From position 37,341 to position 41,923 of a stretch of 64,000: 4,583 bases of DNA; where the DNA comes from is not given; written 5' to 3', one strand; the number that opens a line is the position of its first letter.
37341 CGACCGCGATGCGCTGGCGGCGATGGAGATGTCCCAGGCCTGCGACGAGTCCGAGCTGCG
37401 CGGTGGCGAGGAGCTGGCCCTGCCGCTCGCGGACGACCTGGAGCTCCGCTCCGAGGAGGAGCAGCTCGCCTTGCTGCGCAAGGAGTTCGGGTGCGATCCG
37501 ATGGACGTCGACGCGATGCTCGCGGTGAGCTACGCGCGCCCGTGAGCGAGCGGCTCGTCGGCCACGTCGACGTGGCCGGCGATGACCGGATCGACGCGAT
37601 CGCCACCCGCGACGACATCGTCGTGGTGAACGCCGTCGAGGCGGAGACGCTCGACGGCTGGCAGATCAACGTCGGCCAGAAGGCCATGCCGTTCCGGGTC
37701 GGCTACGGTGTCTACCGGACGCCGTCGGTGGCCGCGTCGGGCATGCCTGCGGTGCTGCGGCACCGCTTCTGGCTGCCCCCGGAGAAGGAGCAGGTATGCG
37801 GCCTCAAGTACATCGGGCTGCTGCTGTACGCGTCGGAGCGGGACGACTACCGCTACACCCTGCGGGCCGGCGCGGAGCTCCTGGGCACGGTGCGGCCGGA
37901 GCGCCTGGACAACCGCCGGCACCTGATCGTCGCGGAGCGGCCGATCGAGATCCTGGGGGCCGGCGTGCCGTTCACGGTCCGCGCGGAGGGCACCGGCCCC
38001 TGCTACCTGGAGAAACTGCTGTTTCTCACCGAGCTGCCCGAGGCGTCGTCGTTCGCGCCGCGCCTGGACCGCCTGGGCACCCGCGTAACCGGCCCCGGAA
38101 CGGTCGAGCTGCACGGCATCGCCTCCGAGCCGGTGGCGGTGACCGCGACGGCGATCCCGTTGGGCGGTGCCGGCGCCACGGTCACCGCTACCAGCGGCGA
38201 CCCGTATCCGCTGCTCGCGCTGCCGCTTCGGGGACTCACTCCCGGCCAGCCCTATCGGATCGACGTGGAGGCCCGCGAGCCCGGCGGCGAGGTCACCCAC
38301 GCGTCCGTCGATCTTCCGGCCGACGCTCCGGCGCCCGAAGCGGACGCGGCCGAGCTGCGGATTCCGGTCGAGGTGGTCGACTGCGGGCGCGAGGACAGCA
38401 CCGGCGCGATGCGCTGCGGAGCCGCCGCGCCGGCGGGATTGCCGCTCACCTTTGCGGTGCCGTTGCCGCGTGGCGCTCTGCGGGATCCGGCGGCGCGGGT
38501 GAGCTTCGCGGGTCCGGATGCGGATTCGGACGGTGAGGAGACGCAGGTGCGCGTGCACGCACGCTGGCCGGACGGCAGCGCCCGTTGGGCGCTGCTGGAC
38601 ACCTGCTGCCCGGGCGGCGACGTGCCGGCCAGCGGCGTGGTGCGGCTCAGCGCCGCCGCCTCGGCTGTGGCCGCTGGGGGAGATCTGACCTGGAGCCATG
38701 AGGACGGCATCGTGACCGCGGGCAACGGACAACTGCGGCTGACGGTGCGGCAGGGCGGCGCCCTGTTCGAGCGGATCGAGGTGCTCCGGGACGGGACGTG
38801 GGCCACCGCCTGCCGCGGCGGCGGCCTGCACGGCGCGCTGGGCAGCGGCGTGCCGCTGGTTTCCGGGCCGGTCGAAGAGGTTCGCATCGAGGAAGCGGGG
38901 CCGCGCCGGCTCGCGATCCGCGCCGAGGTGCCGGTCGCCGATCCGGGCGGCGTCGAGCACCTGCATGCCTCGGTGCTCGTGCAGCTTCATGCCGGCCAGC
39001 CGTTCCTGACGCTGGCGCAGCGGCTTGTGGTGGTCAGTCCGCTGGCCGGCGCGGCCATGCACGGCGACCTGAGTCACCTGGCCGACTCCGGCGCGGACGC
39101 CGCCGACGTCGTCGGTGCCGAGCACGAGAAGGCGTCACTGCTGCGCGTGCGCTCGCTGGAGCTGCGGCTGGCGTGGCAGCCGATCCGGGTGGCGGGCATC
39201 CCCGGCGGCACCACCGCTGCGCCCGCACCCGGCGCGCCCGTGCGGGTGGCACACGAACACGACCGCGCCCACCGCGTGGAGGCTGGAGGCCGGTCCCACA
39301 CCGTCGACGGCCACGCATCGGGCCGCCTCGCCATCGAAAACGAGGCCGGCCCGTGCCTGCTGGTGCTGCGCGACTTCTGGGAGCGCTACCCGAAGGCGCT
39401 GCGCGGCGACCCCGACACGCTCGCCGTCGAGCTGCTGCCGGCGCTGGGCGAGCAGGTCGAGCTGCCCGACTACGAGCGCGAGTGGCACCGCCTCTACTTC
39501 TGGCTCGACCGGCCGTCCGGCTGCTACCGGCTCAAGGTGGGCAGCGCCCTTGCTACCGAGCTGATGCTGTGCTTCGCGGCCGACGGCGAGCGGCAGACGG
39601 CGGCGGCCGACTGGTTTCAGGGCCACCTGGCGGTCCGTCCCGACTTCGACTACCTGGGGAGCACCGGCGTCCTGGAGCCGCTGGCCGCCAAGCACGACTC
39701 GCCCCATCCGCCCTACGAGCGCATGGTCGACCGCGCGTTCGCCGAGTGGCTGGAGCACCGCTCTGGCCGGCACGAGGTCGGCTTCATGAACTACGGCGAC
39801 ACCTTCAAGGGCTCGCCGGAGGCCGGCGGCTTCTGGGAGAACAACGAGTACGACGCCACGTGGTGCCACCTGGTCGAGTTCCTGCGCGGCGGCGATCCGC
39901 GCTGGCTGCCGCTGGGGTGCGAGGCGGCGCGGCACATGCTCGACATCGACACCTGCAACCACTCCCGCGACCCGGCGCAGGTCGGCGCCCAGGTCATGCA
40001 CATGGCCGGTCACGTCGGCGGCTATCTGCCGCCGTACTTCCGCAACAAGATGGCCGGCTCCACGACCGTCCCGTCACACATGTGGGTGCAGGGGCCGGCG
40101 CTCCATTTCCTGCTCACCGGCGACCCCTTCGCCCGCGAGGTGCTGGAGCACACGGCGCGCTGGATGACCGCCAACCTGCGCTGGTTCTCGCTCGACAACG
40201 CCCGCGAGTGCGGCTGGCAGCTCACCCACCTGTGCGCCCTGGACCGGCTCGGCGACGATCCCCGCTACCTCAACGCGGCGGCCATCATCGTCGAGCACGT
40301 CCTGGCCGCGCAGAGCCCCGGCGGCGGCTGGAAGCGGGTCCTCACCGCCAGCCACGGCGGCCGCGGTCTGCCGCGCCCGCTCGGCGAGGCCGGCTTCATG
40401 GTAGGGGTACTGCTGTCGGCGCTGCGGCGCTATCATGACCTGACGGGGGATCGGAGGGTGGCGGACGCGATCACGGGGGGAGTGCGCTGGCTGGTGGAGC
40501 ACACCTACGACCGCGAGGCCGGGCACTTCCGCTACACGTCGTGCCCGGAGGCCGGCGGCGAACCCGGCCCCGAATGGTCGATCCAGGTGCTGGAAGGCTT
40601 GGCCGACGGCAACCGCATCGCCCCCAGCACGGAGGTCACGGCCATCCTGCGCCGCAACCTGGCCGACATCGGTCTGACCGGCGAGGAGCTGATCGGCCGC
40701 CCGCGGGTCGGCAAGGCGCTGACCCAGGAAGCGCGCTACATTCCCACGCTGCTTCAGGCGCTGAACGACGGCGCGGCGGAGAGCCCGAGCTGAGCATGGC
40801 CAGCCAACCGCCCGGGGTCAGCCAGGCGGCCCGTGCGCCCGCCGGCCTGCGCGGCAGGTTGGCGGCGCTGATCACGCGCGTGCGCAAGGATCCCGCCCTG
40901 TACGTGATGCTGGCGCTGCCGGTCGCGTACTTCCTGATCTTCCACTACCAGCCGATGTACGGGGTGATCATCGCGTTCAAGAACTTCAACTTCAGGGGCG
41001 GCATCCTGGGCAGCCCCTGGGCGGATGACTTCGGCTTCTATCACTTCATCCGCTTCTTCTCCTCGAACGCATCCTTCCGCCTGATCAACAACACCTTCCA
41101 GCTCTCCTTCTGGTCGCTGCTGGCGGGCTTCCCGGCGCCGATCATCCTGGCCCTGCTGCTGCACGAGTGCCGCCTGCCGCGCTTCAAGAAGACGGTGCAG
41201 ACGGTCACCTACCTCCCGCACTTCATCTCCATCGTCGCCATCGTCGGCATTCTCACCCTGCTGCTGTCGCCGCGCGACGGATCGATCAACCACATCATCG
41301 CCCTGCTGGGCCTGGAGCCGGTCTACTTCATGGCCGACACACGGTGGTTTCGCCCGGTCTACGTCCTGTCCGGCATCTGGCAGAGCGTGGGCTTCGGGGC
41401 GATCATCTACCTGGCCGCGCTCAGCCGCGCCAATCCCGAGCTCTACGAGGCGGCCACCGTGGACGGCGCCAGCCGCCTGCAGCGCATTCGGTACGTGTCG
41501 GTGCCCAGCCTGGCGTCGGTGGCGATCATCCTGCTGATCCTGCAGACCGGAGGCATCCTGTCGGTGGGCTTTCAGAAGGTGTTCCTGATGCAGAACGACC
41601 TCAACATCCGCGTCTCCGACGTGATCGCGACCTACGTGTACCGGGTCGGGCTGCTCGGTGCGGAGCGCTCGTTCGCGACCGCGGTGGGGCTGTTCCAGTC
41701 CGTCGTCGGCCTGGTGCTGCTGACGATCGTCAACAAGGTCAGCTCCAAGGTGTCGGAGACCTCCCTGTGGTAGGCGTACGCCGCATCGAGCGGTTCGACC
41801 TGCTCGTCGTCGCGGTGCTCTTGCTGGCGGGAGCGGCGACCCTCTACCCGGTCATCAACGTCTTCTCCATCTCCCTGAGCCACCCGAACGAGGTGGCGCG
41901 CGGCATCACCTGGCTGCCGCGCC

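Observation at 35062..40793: Twice-occurring pairing of an uncharacterised BNR propeller with a ~1100-aa toroid-type enzyme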

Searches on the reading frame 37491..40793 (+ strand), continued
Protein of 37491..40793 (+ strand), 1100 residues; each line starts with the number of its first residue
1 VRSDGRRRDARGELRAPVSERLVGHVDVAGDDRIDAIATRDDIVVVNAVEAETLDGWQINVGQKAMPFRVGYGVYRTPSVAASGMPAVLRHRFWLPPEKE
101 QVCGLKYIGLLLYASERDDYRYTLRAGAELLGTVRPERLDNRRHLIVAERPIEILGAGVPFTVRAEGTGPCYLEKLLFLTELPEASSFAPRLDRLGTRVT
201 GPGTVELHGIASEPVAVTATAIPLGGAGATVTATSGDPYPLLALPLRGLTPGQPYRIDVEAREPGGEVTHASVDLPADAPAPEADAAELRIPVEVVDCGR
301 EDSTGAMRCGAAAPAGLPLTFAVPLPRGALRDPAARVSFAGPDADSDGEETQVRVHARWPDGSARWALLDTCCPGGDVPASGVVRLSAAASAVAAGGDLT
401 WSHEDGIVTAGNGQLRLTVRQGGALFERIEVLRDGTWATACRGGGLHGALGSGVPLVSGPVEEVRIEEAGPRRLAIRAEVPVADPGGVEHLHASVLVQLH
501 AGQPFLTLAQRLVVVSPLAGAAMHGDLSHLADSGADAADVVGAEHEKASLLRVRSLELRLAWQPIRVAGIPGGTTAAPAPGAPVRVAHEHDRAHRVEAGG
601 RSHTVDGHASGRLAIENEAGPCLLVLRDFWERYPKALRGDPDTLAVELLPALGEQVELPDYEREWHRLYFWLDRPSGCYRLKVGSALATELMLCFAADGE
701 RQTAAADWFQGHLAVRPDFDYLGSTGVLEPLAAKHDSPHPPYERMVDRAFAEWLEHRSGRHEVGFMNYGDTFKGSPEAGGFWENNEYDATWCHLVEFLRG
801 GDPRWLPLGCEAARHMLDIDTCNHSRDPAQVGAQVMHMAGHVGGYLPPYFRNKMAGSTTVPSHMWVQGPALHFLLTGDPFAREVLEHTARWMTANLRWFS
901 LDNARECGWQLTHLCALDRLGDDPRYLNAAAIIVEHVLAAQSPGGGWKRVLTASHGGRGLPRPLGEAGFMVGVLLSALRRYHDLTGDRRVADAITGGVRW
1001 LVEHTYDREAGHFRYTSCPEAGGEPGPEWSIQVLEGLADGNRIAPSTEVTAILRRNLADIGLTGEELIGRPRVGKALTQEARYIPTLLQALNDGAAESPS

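Call 52: fold_search(model_id=the predicted structure, library=pdb)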
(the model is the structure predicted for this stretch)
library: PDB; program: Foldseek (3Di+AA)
matches with E <= 10: 1322; with E <= 0.001: 97
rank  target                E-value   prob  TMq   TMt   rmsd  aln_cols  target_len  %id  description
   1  5xqg_H                4.1e-20  1.00  0.50  0.60   8.5      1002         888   13  Crystal structure of a PL 26 exo-rhamnogalacturonan lyase from Penicillium chrysogenum complexed with unsaturated gala (released 2018-03-21)
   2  5xq3_A                4.6e-20  1.00  0.47  0.55  10.7      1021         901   14  Crystal structure of a PL 26 exo-rhamnogalacturonan lyase from Penicillium chrysogenum (released 2018-03-21)
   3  5xqg_G                6.3e-20  1.00  0.50  0.59   8.4      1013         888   13  Crystal structure of a PL 26 exo-rhamnogalacturonan lyase from Penicillium chrysogenum complexed with unsaturated gala (released 2018-03-21)
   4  5xqg_F                6.6e-20  1.00  0.50  0.59   8.1      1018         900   13  Crystal structure of a PL 26 exo-rhamnogalacturonan lyase from Penicillium chrysogenum complexed with unsaturated gala (released 2018-03-21)
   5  5xqj_E                1.1e-19  1.00  0.51  0.60   7.9      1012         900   13  Crystal structure of a PL 26 exo-rhamnogalacturonan lyase from Penicillium chrysogenum complexed with unsaturated gala (released 2018-04-04)
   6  5xqg_D                1.1e-19  1.00  0.50  0.60   8.1      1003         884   14  Crystal structure of a PL 26 exo-rhamnogalacturonan lyase from Penicillium chrysogenum complexed with unsaturated gala (released 2018-03-21)
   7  5xqo_A                1.3e-19  1.00  0.49  0.58  10.0      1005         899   13  Crystal structure of a PL 26 exo-rhamnogalacturonan lyase from Penicillium chrysogenum complexed with tetrameric subst (released 2018-03-21)
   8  5xqg_E                1.4e-19  1.00  0.49  0.58   9.4      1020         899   12  Crystal structure of a PL 26 exo-rhamnogalacturonan lyase from Penicillium chrysogenum complexed with unsaturated gala (released 2018-03-21)
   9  5xqj_G                2.9e-19  1.00  0.49  0.59   8.7      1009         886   13  Crystal structure of a PL 26 exo-rhamnogalacturonan lyase from Penicillium chrysogenum complexed with unsaturated gala (released 2018-04-04)
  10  5xqg_A                5.8e-19  1.00  0.48  0.56  10.0      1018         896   12  Crystal structure of a PL 26 exo-rhamnogalacturonan lyase from Penicillium chrysogenum complexed with unsaturated gala (released 2018-03-21)
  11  5xqg_C                9.3e-19  1.00  0.50  0.60   8.8      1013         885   14  Crystal structure of a PL 26 exo-rhamnogalacturonan lyase from Penicillium chrysogenum complexed with unsaturated gala (released 2018-03-21)
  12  5xqo_B                1.2e-18  1.00  0.49  0.59   8.8      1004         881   13  Crystal structure of a PL 26 exo-rhamnogalacturonan lyase from Penicillium chrysogenum complexed with tetrameric subst (released 2018-03-21)
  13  5xq3_B                2.4e-18  1.00  0.50  0.60   8.2      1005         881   13  Crystal structure of a PL 26 exo-rhamnogalacturonan lyase from Penicillium chrysogenum (released 2018-03-21)
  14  9m0e_A                9.6e-09  1.00  0.17  0.19  26.5      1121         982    7  Enhancing the synthesis efficiency of galacto-oligosaccharides of a beta-galactosidase from Paenibacillus barengoltzii (released 2025-04-23)
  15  6cvm_A                3.4e-08  1.00  0.16  0.16  25.1      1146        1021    7  Atomic resolution cryo-EM structure of beta-galactosidase (released 2018-05-30)
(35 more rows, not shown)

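Call 56: search_solved_structures(query=A2, max_evalue=10, show_alignments=2)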
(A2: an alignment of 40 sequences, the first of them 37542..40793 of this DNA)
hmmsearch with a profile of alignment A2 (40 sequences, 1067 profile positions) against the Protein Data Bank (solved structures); distinct sequences matched with E-value up to 10: 18.
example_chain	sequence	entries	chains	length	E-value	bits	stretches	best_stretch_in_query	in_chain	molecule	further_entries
5xq3_B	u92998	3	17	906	1.4e-22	82.8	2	582-790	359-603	Pcrglx protein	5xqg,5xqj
5xq3_A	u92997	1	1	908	1.4e-22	82.8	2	582-790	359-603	Pcrglx protein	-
5xqo_A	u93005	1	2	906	2.2e-22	82.1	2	582-790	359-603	Pcrglx protein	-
8q6t_I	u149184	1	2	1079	0.16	13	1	218-293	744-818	Titin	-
7y8s_A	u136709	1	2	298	0.2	12.7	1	209-266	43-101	Dscam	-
5e53_A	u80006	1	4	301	0.28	12.2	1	146-251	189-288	Contactin-1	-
3b83_A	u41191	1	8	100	0.3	12.2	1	210-266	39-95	TEN-D3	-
7e72_E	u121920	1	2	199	0.39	11.8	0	200-253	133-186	Angiopoietin-1 receptor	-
6v3p_C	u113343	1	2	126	0.4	11.7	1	214-268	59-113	IgA FC receptor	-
6x3a_A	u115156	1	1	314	0.48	11.5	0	223-266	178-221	Receptor-type tyrosine-protein phosphatase delta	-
6xay_A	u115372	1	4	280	0.66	11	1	162-255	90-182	Fibronectin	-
2n1k_A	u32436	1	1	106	0.76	10.8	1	220-262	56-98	Fibronectin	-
5utk_A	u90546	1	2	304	0.8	10.7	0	200-254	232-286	Angiopoietin-1 receptor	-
8t9b_I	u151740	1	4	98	0.8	10.7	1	217-258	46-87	Ephrin type-A receptor 2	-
5dft_A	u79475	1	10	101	0.85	10.6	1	167-254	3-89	Fibronectin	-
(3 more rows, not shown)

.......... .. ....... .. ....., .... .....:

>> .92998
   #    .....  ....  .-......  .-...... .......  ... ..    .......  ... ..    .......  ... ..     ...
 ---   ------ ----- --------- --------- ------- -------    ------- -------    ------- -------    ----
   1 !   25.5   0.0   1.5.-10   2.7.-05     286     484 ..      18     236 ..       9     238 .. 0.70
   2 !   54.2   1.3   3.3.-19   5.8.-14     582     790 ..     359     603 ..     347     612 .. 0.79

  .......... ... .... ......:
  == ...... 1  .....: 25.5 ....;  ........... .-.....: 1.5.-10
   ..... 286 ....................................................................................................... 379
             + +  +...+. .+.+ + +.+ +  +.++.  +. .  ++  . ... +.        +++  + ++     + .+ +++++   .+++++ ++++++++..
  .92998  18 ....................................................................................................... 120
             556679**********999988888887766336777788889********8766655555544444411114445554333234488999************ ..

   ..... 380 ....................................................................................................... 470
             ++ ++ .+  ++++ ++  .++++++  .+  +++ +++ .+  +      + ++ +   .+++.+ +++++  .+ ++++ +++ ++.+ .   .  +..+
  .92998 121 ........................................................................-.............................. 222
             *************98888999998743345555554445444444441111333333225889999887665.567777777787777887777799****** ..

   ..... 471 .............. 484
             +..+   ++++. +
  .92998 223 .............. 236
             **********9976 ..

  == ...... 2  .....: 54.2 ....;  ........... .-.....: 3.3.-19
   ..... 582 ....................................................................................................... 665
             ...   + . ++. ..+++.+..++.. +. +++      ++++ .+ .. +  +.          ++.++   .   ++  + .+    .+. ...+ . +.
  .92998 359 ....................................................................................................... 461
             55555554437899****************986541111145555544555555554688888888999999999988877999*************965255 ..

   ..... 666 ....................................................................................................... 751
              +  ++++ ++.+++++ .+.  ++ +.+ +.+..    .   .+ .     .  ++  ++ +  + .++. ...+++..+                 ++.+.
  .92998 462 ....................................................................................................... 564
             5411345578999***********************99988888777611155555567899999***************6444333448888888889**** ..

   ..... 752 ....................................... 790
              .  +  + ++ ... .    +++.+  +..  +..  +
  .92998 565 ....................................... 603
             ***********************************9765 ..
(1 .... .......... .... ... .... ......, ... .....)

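Call 62: find_related_loci(query=A2, collection=metagenome_contigs, flank=10000)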
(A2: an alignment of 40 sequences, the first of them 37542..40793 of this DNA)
Query A2 (1083 aa) in metagenome_contigs; peptide patterns used: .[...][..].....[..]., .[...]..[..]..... (x = any residue, [..] = any of these).
135 stretches matched a pattern; 38 encode a relative of the query (tblastn E <= 1e-3); 38 distinct loci.
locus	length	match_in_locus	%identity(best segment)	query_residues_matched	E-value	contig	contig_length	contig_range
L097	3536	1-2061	90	397-1083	0e+0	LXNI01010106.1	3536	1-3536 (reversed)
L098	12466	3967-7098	44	5-1075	0e+0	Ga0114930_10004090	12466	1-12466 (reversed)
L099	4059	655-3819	45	9-1082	0e+0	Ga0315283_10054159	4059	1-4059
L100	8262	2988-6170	43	4-1083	0e+0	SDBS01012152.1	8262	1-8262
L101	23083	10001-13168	45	5-1076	0e+0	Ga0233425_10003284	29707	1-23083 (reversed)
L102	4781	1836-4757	44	9-1002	0e+0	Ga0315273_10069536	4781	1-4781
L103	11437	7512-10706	39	5-1083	0e+0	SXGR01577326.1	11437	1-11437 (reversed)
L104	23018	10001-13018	37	5-1083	0e+0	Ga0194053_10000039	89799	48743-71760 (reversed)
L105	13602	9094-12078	37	8-1074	0e+0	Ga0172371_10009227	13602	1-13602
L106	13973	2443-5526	37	8-1074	0e+0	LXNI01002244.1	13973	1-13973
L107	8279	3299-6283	37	8-1074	0e+0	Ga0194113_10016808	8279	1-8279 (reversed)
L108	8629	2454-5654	33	1-1075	6e-168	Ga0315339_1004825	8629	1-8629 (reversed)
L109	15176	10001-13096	26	4-1074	9e-146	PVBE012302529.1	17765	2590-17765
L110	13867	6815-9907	26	4-1076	3e-139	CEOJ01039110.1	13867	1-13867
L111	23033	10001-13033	28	8-1074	2e-130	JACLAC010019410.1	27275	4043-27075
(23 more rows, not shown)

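Call 76: search_protein_families(library=pfam, proteins=[L091:9203-9952:+], max_evalue=0.01)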
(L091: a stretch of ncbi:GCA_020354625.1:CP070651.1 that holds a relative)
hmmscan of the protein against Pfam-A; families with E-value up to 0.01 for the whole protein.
L091:9203-9952:+ (249 aa): 1 family
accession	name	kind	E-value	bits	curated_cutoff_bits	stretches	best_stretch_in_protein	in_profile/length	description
PF01501.26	Glyco_transf_8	-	0.0013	18.8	24.3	0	88-127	93-133/253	Glycosyl transferase family 8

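Call 90: search_protein_representatives(alignment_id=A2)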
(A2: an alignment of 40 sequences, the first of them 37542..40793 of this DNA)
Query: 40 sequences, 1067 profile positions. Proteins with E-value up to 0.001 (for the whole library): 7067; up to 1e-10: 3453; up to 1e-30: 938. The best 150 are listed.
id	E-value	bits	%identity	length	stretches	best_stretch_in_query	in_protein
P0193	0.0e+00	1486.2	-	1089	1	1-1060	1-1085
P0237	0.0e+00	1484.3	-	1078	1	2-1060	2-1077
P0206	0.0e+00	1478.3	-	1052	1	1-1064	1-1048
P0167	0.0e+00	1436.2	-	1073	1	1-1062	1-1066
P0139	0.0e+00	1395.0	-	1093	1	10-1064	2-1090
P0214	0.0e+00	1369.8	-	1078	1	2-1065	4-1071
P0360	0.0e+00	1329.8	-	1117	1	1-1060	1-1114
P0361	0.0e+00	1293.6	-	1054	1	5-1064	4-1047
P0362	0.0e+00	1171.3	-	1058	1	1-1064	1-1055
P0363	0.0e+00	1152.5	-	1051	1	6-1028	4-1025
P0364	0.0e+00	1124.5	-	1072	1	1-1060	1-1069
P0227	0.0e+00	1060.9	-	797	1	279-1064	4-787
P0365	0.0e+00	1040.7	-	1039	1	1-1062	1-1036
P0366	1.6e-296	1003.1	-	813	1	1-800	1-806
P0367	6.1e-276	934.9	-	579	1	475-1063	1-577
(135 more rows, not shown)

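Call 95: search_solved_structures(query=L091:9203-9952:+, max_evalue=1)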
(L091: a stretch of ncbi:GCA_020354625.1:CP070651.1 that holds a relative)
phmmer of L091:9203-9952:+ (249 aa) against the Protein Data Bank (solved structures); distinct sequences matched with E-value up to 1: 2.
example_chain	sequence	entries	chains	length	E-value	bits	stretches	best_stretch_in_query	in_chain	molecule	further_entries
5gvv_A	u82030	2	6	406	0.0012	21.5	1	94-200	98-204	Glycosyl transferase family 8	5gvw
2cdm_A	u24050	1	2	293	0.54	12.8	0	142-173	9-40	TRWC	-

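Call 96: search_solved_structures(query=L091:13179-13973:+, max_evalue=0.001)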
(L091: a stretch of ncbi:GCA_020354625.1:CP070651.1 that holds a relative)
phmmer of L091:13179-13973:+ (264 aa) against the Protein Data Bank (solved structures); distinct sequences matched with E-value up to 0.001: 0.

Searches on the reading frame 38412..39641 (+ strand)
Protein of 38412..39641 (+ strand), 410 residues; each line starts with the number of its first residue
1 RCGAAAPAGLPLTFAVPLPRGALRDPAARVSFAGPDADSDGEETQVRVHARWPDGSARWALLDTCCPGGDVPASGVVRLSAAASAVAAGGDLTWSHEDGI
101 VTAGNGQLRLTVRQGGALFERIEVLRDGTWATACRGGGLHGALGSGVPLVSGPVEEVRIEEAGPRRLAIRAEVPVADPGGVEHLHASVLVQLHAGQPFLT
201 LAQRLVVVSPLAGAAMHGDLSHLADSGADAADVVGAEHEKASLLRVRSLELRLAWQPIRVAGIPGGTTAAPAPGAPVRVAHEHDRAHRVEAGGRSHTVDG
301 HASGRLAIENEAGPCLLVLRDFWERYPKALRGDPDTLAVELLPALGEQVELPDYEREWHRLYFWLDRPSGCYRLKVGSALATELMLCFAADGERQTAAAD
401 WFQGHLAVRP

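Call 100: search_protein_families(library=pfam, proteins=[window:38412-39641:+], max_evalue=1)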
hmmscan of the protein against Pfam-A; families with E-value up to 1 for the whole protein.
window:38412-39641:+ (410 aa): 2 families
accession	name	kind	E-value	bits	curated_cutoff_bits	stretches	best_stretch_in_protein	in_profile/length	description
PF19501.5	PcRGLX_1st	-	9.3e-06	25.8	22.1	1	11-60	18-64/83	PcRGLX-like N-terminal RIFT barrel domain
PF21345.3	PcRGLX_2nd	-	0.018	14.5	23.5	1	300-330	243-273/360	PcRGLX-like protein central beta sandwich domain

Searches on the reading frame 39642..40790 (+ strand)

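Call 100: search_protein_families(library=pfam, proteins=[window:39642-40790:+], max_evalue=1)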
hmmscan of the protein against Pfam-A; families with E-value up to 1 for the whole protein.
window:39642-40790:+ (383 aa): 2 families
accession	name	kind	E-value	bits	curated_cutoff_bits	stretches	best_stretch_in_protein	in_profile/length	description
PF07944.18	Beta-AFase-like_GH127_cat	-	0.0025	17.3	24.9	1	145-221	127-208/376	Beta-L-arabinofuranosidase, GH127 catalytic domain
PF09492.16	Pec_lyase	-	0.17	11.6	22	0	193-234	44-85/292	Pectic acid lyase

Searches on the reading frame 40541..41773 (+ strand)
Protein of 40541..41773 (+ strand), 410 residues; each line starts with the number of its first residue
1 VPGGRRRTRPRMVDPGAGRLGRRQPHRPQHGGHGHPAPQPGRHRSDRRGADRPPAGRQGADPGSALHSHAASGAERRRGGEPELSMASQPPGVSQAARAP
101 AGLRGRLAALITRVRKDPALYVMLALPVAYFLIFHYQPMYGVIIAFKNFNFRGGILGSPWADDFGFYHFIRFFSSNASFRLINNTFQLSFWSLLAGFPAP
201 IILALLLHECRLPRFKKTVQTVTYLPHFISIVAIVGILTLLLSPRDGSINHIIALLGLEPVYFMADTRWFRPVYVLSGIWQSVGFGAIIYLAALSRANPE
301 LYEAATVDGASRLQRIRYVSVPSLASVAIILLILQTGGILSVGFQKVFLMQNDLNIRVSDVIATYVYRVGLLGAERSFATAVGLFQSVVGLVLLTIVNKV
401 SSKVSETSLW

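Call 8: search_protein_families(library=pfam, proteins=[window:40541-41773:+], max_evalue=0.001)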
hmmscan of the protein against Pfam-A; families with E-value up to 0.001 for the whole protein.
window:40541-41773:+ (410 aa): 1 family
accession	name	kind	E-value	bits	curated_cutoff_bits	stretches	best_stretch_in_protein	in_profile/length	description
PF00528.27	BPD_transp_1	-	2.6e-12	47.3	26.4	1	201-402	6-180/184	Binding-protein-dependent transport system inner membrane component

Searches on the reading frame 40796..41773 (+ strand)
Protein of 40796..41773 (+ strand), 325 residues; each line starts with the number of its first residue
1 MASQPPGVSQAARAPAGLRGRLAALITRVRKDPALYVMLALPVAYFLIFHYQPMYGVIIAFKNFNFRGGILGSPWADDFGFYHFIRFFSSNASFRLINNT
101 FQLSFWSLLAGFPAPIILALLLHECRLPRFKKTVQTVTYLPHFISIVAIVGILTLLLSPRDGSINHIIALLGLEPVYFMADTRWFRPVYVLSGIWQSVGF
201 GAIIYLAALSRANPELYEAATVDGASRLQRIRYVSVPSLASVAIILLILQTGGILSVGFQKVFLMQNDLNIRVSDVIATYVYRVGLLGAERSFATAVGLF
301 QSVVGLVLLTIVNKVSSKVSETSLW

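Call 76: search_protein_families(library=pfam, proteins=[window:40796-41773:+], max_evalue=0.01)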
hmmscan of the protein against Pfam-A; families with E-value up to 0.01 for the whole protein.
window:40796-41773:+ (325 aa): 1 family
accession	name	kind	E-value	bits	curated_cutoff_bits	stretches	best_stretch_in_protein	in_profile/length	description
PF00528.27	BPD_transp_1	-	1.5e-12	48.1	26.4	1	116-317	6-180/184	Binding-protein-dependent transport system inner membrane component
